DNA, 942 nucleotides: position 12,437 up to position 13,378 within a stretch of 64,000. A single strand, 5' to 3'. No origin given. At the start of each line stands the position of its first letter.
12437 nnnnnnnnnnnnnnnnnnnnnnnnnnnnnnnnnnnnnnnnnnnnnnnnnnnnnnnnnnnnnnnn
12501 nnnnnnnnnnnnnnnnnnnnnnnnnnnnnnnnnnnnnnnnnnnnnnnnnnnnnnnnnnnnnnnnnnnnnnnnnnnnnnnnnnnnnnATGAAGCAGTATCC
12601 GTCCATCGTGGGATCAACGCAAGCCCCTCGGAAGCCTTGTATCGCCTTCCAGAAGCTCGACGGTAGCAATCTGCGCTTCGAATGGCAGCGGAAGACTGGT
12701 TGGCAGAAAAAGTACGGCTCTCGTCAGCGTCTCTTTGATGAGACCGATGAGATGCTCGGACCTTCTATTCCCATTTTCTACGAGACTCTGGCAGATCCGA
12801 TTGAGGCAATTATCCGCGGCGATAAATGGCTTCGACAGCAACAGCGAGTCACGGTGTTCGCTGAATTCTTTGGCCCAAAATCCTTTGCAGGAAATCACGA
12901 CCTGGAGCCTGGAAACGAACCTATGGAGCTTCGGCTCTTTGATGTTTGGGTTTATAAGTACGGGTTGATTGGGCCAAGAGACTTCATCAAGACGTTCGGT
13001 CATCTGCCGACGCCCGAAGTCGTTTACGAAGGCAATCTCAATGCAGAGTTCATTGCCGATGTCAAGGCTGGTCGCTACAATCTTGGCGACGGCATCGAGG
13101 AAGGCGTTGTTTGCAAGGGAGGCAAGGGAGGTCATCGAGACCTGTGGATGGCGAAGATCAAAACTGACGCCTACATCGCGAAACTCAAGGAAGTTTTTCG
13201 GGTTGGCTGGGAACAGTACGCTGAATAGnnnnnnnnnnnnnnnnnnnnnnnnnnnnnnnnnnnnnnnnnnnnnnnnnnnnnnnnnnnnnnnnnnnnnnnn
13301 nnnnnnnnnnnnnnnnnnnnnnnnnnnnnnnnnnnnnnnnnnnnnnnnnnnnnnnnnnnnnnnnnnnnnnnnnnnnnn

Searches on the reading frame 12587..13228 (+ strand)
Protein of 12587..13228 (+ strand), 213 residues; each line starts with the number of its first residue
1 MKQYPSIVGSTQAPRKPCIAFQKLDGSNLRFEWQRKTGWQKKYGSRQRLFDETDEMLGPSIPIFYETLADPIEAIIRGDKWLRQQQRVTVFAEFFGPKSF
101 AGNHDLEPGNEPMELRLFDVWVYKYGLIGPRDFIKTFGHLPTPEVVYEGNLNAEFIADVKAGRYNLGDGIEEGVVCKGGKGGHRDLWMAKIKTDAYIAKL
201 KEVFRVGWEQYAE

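Call 84: search_protein_families(library=phrogs, proteins=[window:12587-13228:+], max_evalue=0.001)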
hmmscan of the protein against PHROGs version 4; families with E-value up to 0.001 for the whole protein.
window:12587-13228:+ (213 aa): 1 family
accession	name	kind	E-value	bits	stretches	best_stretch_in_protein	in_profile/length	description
phrog_548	-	DNA, RNA and nucleotide metabolism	6.5e-09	36.4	1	2-196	4-233/341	RNA ligase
